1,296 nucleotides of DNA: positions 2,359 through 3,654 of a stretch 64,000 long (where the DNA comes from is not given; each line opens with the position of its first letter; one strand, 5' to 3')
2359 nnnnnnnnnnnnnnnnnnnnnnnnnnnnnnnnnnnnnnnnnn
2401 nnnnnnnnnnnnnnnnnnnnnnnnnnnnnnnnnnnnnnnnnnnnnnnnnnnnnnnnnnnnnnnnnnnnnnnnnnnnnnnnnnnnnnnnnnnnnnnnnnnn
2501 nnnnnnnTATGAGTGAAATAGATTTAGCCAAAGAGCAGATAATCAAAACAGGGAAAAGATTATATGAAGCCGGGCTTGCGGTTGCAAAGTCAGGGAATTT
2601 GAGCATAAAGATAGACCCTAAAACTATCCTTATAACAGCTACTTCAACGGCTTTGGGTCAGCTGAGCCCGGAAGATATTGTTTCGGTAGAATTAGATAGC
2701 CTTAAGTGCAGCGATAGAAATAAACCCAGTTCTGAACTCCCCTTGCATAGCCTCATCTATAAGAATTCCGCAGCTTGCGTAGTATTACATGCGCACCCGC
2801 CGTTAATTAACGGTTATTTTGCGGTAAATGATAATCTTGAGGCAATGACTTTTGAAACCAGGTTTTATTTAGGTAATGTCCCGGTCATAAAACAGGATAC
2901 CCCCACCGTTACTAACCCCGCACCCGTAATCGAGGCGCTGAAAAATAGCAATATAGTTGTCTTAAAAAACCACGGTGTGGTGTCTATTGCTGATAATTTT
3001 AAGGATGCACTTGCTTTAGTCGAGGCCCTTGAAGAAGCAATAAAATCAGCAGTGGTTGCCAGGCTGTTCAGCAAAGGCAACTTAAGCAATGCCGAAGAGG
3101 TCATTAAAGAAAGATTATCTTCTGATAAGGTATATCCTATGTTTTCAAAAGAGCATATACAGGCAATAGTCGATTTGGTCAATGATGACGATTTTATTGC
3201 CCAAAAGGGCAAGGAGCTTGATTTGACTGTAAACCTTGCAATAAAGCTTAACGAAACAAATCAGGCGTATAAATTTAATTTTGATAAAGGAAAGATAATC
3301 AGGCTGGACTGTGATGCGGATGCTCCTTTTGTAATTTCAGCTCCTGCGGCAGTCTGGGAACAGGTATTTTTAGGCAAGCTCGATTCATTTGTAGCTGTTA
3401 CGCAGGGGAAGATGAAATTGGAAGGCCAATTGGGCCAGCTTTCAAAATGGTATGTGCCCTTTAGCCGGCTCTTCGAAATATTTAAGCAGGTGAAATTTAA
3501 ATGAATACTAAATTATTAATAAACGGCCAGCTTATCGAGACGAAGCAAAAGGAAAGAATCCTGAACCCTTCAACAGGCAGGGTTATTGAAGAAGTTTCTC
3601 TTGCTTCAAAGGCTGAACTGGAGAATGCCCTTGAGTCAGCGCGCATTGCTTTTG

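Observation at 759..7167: Candidate variant 5'-deoxyadenosine / MTA 'DHAP-shunt' salvage operon ending in an aldehyde dehydrogenase and an acyl-CoA ligase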

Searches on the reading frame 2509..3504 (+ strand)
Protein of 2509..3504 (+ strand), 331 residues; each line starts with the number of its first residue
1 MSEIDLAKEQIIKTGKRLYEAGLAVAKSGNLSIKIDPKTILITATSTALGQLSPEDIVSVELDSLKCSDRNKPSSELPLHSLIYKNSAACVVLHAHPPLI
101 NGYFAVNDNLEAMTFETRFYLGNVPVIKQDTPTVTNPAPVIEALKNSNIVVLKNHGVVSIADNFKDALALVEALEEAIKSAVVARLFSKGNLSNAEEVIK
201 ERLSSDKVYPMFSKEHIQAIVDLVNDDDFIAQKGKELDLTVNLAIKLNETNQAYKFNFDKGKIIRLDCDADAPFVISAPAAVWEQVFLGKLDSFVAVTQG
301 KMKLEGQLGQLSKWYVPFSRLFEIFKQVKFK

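Call 3: search_protein_families(library=pfam, proteins=[window:2509-3504:+], max_evalue=0.01)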
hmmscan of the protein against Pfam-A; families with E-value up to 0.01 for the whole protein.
window:2509-3504:+ (331 aa): 2 families
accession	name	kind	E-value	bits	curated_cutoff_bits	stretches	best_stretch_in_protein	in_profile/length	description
PF00596.27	Aldolase_II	-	4.9e-33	115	22.2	1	9-180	1-181/183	Class II Aldolase and Adducin N-terminal domain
PF02036.22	SCP2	-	2.2e-06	28.3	21.3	1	242-310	23-92/101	SCP-2 sterol transfer family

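Call 4: search_protein_families(library=ncbifam, proteins=[window:2509-3504:+], max_evalue=0.001)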
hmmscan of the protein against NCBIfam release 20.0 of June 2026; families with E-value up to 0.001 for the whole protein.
window:2509-3504:+ (331 aa): 28 families (the best 25 are shown)
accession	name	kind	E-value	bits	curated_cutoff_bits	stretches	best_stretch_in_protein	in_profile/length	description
NF006413.0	PRK08660.1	equivalog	2.6e-30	105.6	203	1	9-188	4-181/184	aldolase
NF043034.1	OxoTetrPhDc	equivalog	7.3e-25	88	250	1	7-193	5-197/205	3-oxo-tetronate 4-phosphate decarboxylase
NF040649.1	FucA_Meth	equivalog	1.2e-23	84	250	1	8-184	3-176/179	L-fuculose phosphate aldolase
NF006208.0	PRK08333.1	equivalog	5.5e-23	81.6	267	1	6-179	4-178/189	aldolase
NF005302.0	PRK06833.1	equivalog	6.3e-20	71.6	264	1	7-196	6-198/214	L-fuculose-phosphate aldolase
NF006672.0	PRK09220.1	equivalog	7.6e-20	71.2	226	1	7-175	11-194/209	methylthioribulose 1-phosphate dehydratase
NF053831.1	RU1PAldHalo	equivalog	5.3e-18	65.2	300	1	10-189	8-187/208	ribulose-1-phosphate aldolase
TIGR03328.1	salvage_mtnB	equivalog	8.6e-18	64.5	137.05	1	11-176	1-183/194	methylthioribulose 1-phosphate dehydratase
NF005123.0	PRK06557.1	subfamily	1.4e-17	64.1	251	1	3-198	8-209/223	L-ribulose-5-phosphate 4-epimerase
NF005244.0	PRK06754.1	equivalog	1.8e-14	53.4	281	1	16-178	16-193/214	methylthioribulose 1-phosphate dehydratase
NF005984.0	PRK08087.1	subfamily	2.8e-13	50.2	264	1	4-175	4-175/215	L-fuculose-phosphate aldolase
NF004979.0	PRK06357.1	equivalog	5.3e-12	45.5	216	1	9-194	8-208/221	hypothetical protein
TIGR01086.1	fucA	equivalog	5.8e-11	42.5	400.25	1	9-175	7-174/214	L-fuculose-phosphate aldolase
NF053537.1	DhpthDcsPhtC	equivalog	6.5e-11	42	200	1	11-176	4-185/232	3,4-dihydroxyphthalate decarboxylase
NF004527.0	PRK05874.1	equivalog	3e-10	40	308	1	3-178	3-182/218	L-fuculose-phosphate aldolase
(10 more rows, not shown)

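Call 5: search_solved_structures(query=window:2509-3504:+, max_evalue=0.001, show_alignments=2)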
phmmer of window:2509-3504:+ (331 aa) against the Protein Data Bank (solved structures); distinct sequences matched with E-value up to 0.001: 24.
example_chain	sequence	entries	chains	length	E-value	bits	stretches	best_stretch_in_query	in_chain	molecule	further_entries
6btd_A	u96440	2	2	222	1.4e-14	57.5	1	7-177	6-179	Fuculose phosphate aldolase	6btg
6voq_A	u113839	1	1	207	1.3e-12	51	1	7-179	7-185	Aldolase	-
2fk5_A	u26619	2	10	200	1.5e-12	50.8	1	13-173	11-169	fuculose-1-phosphate aldolase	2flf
6vop_A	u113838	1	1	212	2e-12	50.4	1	8-180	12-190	Aldolase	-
2irp_A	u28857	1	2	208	2.5e-11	46.8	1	8-101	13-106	Putative aldolase class 2 protein aq_1979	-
4c24_A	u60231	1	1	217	2.6e-11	46.7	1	7-191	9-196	L-FUCULOSE PHOSPHATE ALDOLASE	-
4c25_A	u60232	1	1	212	2.8e-11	46.6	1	7-190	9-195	L-FUCULOSE PHOSPHATE ALDOLASE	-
1dzz_P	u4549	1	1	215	6.6e-07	32.3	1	8-176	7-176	L-fuculose phosphate aldolase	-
1dzv_P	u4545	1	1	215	7e-07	32.2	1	8-175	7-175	L-fuculose phosphate aldolase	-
1dzw_P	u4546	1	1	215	8.3e-07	32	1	8-176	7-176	L-fuculose phosphate aldolase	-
1dzx_P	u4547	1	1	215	1.7e-06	31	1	8-176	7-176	L-fuculose phosphate aldolase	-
1dzu_P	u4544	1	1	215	1.7e-06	30.9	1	8-176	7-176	L-fuculose phosphate aldolase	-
1fua_A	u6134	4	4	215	1.7e-06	30.9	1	8-176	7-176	L-FUCULOSE-1-PHOSPHATE ALDOLASE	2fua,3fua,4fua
1dzy_P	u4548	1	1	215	1.7e-06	30.9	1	8-176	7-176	L-FUCULOSE-1-PHOSPHATE ALDOLASE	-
1e48_P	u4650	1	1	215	1.8e-06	30.8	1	8-175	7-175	L-FUCULOSE 1-PHOSPHATE ALDOLASE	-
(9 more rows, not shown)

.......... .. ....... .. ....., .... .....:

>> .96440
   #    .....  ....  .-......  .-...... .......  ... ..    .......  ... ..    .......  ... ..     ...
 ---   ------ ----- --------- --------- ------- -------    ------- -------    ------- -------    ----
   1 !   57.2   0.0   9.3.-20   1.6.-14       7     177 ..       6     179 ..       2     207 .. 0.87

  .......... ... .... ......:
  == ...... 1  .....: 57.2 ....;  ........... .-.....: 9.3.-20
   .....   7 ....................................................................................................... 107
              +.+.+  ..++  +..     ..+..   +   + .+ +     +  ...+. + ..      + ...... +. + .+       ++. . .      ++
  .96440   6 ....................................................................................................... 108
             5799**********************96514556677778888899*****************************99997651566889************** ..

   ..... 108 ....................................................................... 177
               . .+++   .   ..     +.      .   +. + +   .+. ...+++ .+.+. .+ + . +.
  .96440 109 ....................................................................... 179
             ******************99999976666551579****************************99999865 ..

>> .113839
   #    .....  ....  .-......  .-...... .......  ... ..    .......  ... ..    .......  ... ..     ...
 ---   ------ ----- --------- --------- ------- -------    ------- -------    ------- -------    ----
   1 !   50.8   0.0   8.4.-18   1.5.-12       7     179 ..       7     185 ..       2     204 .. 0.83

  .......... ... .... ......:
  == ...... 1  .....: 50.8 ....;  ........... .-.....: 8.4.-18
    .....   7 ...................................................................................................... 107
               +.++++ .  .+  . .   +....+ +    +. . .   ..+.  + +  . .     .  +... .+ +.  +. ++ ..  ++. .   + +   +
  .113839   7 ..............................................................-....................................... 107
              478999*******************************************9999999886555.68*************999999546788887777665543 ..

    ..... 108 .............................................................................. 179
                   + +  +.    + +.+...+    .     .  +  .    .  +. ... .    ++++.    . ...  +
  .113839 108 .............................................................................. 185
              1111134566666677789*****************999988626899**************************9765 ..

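Call 8: find_homologous_proteins(query=window:2509-3504:+, max_evalue=0.00001)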
Query window:2509-3504:+ (331 aa): 1248 proteins with E <= 0.00001 among 5729 candidates; the best 120 are listed.
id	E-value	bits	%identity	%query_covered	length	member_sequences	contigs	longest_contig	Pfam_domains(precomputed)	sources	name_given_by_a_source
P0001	2.8e-211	718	100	100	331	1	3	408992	PF00596.28,PF02036.23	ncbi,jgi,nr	ncbi:MAG: hypothetical protein C4533_00555 [Candidatus Omnitrophota bacterium]|jgi:L-fuculose-phosph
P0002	1.3e-152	526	73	98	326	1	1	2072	PF00596.28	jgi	jgi:L-fuculose-phosphate aldolase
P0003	3.7e-150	518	72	98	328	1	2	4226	PF00596.28,PF02036.23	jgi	jgi:L-fuculose-phosphate aldolase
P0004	9.9e-149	513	71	98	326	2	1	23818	PF00596.28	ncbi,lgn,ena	ncbi:MAG: class II aldolase/adducin family protein [Candidatus Omnitrophota bacterium]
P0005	7.7e-147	507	71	98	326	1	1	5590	PF00596.28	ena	-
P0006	2.6e-146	505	70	98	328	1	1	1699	PF00596.28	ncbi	-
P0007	2.9e-146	505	71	98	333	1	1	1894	PF00596.28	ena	-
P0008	2.9e-146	505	71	98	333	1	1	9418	PF00596.28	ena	-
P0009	3.6e-146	504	71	98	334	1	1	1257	PF00596.28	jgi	jgi:L-fuculose-phosphate aldolase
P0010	9.0e-146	503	71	98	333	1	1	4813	PF00596.28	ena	-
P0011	1.8e-145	502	71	98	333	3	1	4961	PF00596.28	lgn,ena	-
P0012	2.0e-145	502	71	98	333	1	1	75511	PF00596.28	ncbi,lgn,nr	ncbi:MAG: class II aldolase/adducin family protein [Candidatus Omnitrophica bacterium]|nr:class II a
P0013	3.0e-145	501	71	98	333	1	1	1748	PF00596.28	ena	-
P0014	4.1e-145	501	70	100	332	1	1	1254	PF00596.28,PF02036.23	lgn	-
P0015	7.3e-145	500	69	98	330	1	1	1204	PF00596.28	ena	-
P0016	1.0e-144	500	70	98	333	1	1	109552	PF00596.28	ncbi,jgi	ncbi:MAG: class II aldolase/adducin family protein [Candidatus Omnitrophota bacterium]|jgi:L-fuculos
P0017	1.1e-144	500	69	100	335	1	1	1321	PF00596.28,PF02036.23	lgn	-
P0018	1.6e-144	499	72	98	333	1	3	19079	PF00596.28,PF02036.23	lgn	-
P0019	1.7e-144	499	70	98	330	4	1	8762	PF00596.28,PF02036.23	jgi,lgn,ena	-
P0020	2.1e-144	499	70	98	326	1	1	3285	PF00596.28,PF02036.23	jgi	jgi:L-fuculose-phosphate aldolase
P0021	2.6e-144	498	70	98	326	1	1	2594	PF00596.28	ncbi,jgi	ncbi:MAG: class II aldolase/adducin family protein [Candidatus Omnitrophota bacterium]|jgi:L-fuculos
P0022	2.9e-144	498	70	98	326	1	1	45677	PF00596.28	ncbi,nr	ncbi:MAG: class II aldolase/adducin family protein [Candidatus Omnitrophica bacterium]|nr:class II a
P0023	3.0e-144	498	70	98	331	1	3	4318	PF00596.28,PF02036.23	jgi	jgi:L-fuculose-phosphate aldolase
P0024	3.0e-144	498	70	98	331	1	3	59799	PF00596.28,PF02036.23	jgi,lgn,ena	jgi:L-fuculose-phosphate aldolase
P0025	3.1e-144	498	67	100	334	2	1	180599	PF00596.28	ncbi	ncbi:MAG: class II aldolase/adducin family protein [Candidatus Omnitrophota bacterium]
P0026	3.2e-144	498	69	100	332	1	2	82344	PF00596.28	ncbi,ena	-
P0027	3.4e-144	498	70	98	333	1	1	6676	PF00596.28,PF02036.23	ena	-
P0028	4.4e-144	498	70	98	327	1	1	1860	PF00596.28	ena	-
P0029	4.8e-144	497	69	97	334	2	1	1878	PF00596.28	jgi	-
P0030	4.9e-144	497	70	98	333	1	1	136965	PF00596.28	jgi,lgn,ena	-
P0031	6.3e-144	497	70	98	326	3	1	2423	PF00596.28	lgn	-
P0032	6.5e-144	497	70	98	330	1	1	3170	PF00596.28,PF02036.23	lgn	-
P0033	7.0e-144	497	71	98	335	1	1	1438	PF00596.28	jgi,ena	-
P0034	7.6e-144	497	69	98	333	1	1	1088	PF00596.28,PF02036.23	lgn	-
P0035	8.2e-144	497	69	98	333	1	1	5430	PF00596.28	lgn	-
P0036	1.7e-143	496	71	98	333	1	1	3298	PF00596.28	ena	-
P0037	2.8e-143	495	69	98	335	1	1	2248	PF00596.28,PF02036.23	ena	-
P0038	2.9e-143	495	69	98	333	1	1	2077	PF00596.28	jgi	jgi:L-fuculose-phosphate aldolase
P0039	3.0e-143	495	70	100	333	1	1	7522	PF00596.28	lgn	-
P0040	3.7e-143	495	70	98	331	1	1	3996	PF00596.28,PF02036.23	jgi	jgi:L-fuculose-phosphate aldolase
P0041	4.0e-143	494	70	98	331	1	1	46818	PF00596.28,PF02036.23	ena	-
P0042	4.3e-143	494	71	98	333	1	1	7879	PF00596.28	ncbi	-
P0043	6.5e-143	494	69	98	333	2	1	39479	PF00596.28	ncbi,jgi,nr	ncbi:MAG: class II aldolase/adducin family protein [Candidatus Omnitrophica bacterium]|jgi:L-fuculos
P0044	7.3e-143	494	69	98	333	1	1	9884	PF00596.28,PF02036.23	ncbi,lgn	-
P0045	8.5e-143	493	70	98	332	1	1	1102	PF00596.28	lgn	-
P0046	1.1e-142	493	70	98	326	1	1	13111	PF00596.28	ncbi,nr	ncbi:MAG: class II aldolase/adducin family protein [Candidatus Omnitrophica bacterium]|nr:class II a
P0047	1.5e-142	493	69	100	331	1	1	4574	PF00596.28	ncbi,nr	ncbi:MAG: class II aldolase/adducin family protein [Candidatus Omnitrophica bacterium]|nr:class II a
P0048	1.6e-142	492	70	98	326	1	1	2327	PF00596.28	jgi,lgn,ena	-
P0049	1.6e-142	492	71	99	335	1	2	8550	PF00596.28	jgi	-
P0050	2.0e-142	492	69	98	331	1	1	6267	PF00596.28,PF02036.23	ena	-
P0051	2.2e-142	492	69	98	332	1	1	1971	PF00596.28,PF02036.23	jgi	jgi:L-fuculose-phosphate aldolase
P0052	2.6e-142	492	70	98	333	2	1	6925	PF00596.28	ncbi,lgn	-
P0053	2.7e-142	492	69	98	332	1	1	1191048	PF00596.28,PF02036.23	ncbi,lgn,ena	-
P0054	3.0e-142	492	69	100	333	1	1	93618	PF00596.28,PF02036.23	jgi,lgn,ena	-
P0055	3.7e-142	491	69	97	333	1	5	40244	PF00596.28,PF02036.23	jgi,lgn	-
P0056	3.8e-142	491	69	98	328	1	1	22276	PF00596.28,PF02036.23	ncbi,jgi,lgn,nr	ncbi:MAG: class II aldolase/adducin family protein [Candidatus Omnitrophica bacterium]|jgi:L-fuculos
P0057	4.2e-142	491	70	98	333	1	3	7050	PF00596.28,PF02036.23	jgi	jgi:L-fuculose-phosphate aldolase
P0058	4.6e-142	491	68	98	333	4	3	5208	PF00596.28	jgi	jgi:L-fuculose-phosphate aldolase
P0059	4.9e-142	491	70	100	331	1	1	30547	PF00596.28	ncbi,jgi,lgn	-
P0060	5.1e-142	491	69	98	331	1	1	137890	PF00596.28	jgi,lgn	jgi:L-fuculose-phosphate aldolase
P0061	6.6e-142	490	68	98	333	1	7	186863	PF00596.28,PF02036.23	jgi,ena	jgi:L-fuculose-phosphate aldolase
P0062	6.8e-142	490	68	98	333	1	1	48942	PF00596.28,PF02036.23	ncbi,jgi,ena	ncbi:MAG: class II aldolase/adducin family protein [Candidatus Omnitrophota bacterium]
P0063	7.1e-142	490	68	98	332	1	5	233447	PF00596.28,PF02036.23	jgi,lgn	-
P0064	8.8e-142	490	69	98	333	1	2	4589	PF00596.28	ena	-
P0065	9.2e-142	490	69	98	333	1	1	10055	PF00596.28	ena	-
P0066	9.2e-142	490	70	98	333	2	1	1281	PF00596.28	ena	-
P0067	1.2e-141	490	69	98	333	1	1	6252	PF00596.28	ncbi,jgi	ncbi:MAG: class II aldolase/adducin family protein [Candidatus Omnitrophota bacterium]|jgi:L-fuculos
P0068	1.2e-141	490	68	98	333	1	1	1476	PF00596.28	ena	-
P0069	1.2e-141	490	69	100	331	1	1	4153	PF00596.28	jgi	-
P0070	1.7e-141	489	69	98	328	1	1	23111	PF00596.28,PF02036.23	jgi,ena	-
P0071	1.8e-141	489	67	98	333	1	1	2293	PF00596.28,PF02036.23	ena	-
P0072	1.8e-141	489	68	100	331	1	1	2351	PF00596.28,PF02036.23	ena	-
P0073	2.1e-141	489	69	98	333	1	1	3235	PF00596.28,PF02036.23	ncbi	-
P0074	2.2e-141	489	68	98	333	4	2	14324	PF00596.28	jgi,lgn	-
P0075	2.3e-141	489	67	99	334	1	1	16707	PF00596.28,PF02036.23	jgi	jgi:L-fuculose-phosphate aldolase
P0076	3.0e-141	488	70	98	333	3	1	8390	PF00596.28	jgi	jgi:L-fuculose-phosphate aldolase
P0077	3.1e-141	488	69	98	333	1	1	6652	PF00596.28,PF02036.23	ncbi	-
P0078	3.3e-141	488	69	100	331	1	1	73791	PF00596.28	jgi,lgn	jgi:L-fuculose-phosphate aldolase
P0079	3.3e-141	488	69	100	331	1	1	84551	PF00596.28,PF02036.23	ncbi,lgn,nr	ncbi:MAG: class II aldolase/adducin family protein [Candidatus Omnitrophota bacterium]|nr:class II a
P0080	3.4e-141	488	69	98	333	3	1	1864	PF00596.28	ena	-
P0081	3.4e-141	488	69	98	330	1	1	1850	PF00596.28,PF02036.23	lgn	-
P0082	3.5e-141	488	69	100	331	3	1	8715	PF00596.28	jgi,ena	-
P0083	3.8e-141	488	69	98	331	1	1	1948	PF00596.28,PF02036.23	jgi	jgi:L-fuculose-phosphate aldolase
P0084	3.9e-141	488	69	100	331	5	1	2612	PF00596.28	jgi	jgi:L-fuculose-phosphate aldolase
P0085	4.2e-141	488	69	98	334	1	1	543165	PF00596.28,PF02036.23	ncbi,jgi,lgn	ncbi:MAG: class II aldolase/adducin family protein [Candidatus Omnitrophota bacterium]|jgi:L-fuculos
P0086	4.4e-141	488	69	100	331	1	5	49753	PF00596.28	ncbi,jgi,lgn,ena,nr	ncbi:MAG: class II aldolase/adducin family protein [Candidatus Omnitrophica bacterium]|nr:class II a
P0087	5.1e-141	488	70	98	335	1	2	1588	PF00596.28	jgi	jgi:L-fuculose-phosphate aldolase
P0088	5.2e-141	488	69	98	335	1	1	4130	PF00596.28,PF02036.23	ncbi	-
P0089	5.2e-141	487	70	97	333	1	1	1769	PF00596.28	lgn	-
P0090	5.4e-141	487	70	98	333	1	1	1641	PF00596.28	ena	-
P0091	5.6e-141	487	69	97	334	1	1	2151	PF00596.28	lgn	-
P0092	5.6e-141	487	68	98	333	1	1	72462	PF00596.28,PF02036.23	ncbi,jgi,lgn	-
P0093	6.2e-141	487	68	96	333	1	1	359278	PF00596.28,PF02036.23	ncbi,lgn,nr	ncbi:MAG: class II aldolase/adducin family protein [Candidatus Omnitrophota bacterium]|nr:class II a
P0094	7.6e-141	487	68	98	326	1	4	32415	PF00596.28,PF02036.23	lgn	-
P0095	8.4e-141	487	70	100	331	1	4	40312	PF00596.28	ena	-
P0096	8.6e-141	487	70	98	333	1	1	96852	PF00596.28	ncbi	ncbi:MAG: class II aldolase/adducin family protein [Candidatus Omnitrophota bacterium]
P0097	8.9e-141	487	67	100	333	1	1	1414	PF00596.28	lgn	-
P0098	9.2e-141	487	68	98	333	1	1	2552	PF00596.28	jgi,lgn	-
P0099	9.7e-141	487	69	98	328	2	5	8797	PF00596.28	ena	-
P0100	9.9e-141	487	69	100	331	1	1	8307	PF00596.28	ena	-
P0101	1.1e-140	486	67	100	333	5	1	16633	PF00596.28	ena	-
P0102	1.1e-140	486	69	97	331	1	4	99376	PF00596.28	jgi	jgi:L-fuculose-phosphate aldolase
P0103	1.1e-140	486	69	98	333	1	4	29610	PF00596.28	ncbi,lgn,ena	-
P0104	1.2e-140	486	69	98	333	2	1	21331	PF00596.28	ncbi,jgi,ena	ncbi:MAG: class II aldolase/adducin family protein [Candidatus Omnitrophota bacterium]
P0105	1.4e-140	486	69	100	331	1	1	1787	PF00596.28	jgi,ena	-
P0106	1.6e-140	486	70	98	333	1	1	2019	PF00596.28,PF02036.23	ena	-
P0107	1.7e-140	486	69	98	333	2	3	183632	PF00596.28,PF02036.23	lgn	-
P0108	1.7e-140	486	69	98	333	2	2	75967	PF00596.28,PF02036.23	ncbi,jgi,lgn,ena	ncbi:MAG: class II aldolase/adducin family protein [Candidatus Omnitrophota bacterium]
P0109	2.2e-140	485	70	98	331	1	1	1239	PF00596.28,PF02036.23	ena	-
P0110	2.4e-140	485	68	100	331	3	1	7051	PF00596.28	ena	-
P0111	2.5e-140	485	70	99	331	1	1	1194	PF00596.28,PF02036.23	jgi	jgi:L-fuculose-phosphate aldolase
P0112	2.6e-140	485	68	98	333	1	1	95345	PF00596.28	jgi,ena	-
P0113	3.3e-140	485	68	100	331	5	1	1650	PF00596.28,PF02036.23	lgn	-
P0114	3.6e-140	485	70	98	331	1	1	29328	PF00596.28,PF02036.23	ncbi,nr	ncbi:MAG: class II aldolase/adducin family protein [Candidatus Omnitrophica bacterium]|nr:class II a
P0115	3.7e-140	485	68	100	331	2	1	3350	PF00596.28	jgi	-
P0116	4.4e-140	484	68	97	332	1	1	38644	PF00596.28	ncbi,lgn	-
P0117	4.5e-140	484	69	98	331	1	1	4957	PF00596.28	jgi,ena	-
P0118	5.0e-140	484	68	98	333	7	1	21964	PF00596.28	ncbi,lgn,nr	ncbi:MAG: class II aldolase/adducin family protein [Candidatus Omnitrophica bacterium]|nr:class II a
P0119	5.4e-140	484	69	98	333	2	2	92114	PF00596.28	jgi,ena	-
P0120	5.9e-140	484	68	99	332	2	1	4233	PF00596.28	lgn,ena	-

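Call 11: find_related_loci(query=A1, collection=genome_contigs, flank=8000)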
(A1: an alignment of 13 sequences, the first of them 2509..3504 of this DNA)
Query A1 (331 aa) in genome_contigs; peptide patterns used: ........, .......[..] (x = any residue, [..] = any of these).
359 stretches matched a pattern; 168 encode a relative of the query (tblastn E <= 1e-3); the best 80 are kept; 80 distinct loci.
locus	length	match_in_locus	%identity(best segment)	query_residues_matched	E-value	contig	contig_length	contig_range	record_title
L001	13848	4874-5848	71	8-331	5e-157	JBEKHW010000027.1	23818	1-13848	MAG: Candidatus Omnitrophota bacterium isolate SPRUCE 286 SPRUCE_286_27, whole genome shotgun sequence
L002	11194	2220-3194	70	8-331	9e-154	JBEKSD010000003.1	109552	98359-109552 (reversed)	MAG: Candidatus Omnitrophota bacterium isolate SPRUCE 526 SPRUCE_526_3, whole genome shotgun sequence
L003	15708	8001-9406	70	8-331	5e-154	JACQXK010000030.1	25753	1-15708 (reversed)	MAG: Candidatus Omnitrophota bacterium isolate NC_groundwater_1513_Pr4_B-0.1um_40_4 SR1-18-B1_scaffold_114195, whole gen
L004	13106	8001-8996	69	1-331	6e-154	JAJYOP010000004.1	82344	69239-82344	MAG: bacterium isolate DBS2-5.bin57 NODE_149_length_82344_cov_4.176618, whole genome shotgun sequence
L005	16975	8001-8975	70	8-331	3e-153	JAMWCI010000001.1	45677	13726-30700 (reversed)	MAG: Candidatus Omnitrophota bacterium isolate JZ-4.bins.180.201808 NODE_762_length_45677_cov_1.311767, whole genome sho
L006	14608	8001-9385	70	8-331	6e-153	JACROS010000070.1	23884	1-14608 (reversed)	MAG: Candidatus Omnitrophota bacterium isolate NC_groundwater_1967_Pr3_S-0.2um_38_3 scaffold_469878, whole genome shotgu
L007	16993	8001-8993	67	1-330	8e-153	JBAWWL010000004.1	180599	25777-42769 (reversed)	MAG: Candidatus Omnitrophota bacterium isolate ELA036 MAG036_4, whole genome shotgun sequence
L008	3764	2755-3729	70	8-331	1e-157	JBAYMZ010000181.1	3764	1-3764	MAG: Candidatus Omnitrophota bacterium isolate SO_2016_LW1_52 scaffold46303_LW64-88_2016, whole genome shotgun sequence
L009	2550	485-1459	70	8-331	1e-160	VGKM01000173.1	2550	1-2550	MAG: Candidatus Omnitrophota bacterium isolate K_DeepCast_150m_m1_084 K_DeepCast_150m_m1_084_Ga0194126_10089833, whole g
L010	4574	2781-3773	69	1-331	3e-154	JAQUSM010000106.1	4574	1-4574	MAG: Candidatus Omnitrophota bacterium isolate STD1_97 NODE_77386_length_4574_cov_3.771981_Sandtown_D1, whole genome sho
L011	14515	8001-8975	68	7-331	6e-151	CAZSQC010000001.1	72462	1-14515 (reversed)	MAG TPA_asm: uncultured Planctomycetales bacterium isolate SRP278252_co2_861 genome assembly, contig: NODE_551_length_72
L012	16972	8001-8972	69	8-331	9e-151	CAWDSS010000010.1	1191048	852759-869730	MAG: Candidatus Omnitrophota bacterium isolate MFD03726.bin.2.139 genome assembly, contig: contig_50884, whole genome sh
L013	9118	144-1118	70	8-331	7e-151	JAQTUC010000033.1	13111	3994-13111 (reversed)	MAG: Candidatus Omnitrophota bacterium isolate STB_55 NODE_11758_length_13111_cov_3.126848_Sandtown_B, whole genome shot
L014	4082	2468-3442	69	8-331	4e-155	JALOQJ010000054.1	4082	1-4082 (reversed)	MAG: Candidatus Omnitrophota bacterium isolate Prado152 scaffold_64568, whole genome shotgun sequence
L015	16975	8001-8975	69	8-331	1e-150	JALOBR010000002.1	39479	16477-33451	MAG: Candidatus Omnitrophota bacterium isolate SO_2017_LW3 bin 47 NODE_2361_length_39479_cov_1.364657_LW162_2017, whole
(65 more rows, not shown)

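Call 24: find_encoding_contigs(protein=window:2509-3504:+, flank=10000, max_places=3)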
Protein window:2509-3504:+ (331 aa): no gene with exactly this product is on record in the collection.

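Call 25: find_encoding_contigs(protein=P0001, flank=10000, max_places=3)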
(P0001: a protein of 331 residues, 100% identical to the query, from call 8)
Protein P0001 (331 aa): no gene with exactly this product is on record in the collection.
